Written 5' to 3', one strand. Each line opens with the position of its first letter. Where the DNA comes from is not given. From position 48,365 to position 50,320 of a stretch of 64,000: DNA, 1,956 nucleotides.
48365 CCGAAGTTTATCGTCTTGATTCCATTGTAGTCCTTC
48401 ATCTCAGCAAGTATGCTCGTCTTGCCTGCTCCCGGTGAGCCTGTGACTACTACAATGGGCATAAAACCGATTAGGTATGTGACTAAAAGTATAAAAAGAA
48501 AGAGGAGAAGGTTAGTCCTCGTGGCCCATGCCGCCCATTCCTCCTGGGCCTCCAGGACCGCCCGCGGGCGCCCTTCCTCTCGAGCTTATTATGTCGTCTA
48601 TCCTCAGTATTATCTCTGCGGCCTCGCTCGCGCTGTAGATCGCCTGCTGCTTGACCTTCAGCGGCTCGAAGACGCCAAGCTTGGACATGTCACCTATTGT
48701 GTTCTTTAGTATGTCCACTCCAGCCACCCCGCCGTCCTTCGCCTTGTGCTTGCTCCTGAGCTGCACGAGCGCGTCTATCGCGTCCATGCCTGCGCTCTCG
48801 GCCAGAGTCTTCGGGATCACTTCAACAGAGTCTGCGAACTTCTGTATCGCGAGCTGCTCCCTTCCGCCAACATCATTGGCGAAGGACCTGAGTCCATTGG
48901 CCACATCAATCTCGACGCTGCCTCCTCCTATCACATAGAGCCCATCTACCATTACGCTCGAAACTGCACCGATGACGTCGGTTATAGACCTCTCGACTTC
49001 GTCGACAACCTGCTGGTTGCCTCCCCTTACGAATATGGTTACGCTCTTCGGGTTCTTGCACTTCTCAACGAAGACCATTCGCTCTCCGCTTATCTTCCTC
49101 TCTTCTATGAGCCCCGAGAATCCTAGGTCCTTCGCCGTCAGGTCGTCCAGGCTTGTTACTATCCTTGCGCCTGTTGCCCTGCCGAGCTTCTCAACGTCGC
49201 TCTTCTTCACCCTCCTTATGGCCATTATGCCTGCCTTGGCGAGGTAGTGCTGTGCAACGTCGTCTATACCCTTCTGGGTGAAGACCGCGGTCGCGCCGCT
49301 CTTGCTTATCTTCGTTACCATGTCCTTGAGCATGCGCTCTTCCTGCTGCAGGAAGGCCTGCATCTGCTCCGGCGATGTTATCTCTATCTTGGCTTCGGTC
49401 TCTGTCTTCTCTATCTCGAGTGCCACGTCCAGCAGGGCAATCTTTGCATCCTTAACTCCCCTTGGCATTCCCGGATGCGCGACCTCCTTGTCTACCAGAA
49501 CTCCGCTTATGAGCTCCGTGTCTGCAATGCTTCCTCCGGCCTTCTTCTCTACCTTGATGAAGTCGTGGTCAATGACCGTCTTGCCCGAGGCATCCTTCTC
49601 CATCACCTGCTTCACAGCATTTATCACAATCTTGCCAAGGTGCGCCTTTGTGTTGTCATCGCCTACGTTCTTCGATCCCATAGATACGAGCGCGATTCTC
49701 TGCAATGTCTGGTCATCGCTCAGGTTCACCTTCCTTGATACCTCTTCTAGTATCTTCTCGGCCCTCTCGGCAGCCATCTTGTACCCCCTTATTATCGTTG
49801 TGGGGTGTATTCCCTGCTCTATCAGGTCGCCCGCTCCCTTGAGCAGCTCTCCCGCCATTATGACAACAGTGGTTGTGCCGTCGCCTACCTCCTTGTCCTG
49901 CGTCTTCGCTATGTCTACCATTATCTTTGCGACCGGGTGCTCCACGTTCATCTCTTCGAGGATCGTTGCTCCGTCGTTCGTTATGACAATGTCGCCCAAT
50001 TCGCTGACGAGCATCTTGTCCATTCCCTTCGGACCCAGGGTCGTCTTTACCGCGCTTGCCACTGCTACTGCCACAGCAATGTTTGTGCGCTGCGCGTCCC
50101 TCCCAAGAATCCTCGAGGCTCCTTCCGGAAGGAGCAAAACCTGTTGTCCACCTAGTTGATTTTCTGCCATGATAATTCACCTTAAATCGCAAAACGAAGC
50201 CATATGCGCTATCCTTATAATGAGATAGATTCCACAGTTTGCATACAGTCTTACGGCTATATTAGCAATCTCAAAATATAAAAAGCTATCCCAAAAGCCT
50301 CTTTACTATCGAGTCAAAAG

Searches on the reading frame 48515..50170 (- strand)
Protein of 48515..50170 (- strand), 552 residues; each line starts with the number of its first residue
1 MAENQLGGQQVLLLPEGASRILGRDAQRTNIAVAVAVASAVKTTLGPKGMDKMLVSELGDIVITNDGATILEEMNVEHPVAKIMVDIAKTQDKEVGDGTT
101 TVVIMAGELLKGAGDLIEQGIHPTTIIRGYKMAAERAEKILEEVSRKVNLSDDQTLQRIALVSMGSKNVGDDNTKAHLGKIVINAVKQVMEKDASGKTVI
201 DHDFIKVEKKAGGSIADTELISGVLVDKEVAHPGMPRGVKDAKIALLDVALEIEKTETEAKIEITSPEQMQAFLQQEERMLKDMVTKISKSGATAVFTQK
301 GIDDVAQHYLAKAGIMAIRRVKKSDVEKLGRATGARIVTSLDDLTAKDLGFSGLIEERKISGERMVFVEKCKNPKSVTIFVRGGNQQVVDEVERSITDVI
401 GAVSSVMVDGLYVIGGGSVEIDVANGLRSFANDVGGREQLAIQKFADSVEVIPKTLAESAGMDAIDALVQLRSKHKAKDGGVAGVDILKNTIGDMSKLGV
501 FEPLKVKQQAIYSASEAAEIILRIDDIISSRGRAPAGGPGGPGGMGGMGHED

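Call 74: search_protein_families(library=pfam, proteins=[window:48515-50170:-], max_evalue=0.0001)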
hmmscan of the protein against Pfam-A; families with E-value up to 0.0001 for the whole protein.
window:48515-50170:- (552 aa): 1 family
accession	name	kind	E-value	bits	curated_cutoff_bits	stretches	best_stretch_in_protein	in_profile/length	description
PF00118.29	Cpn60_TCP1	-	9.9e-176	585.6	34.3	1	37-530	1-488/490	TCP-1/cpn60 chaperonin family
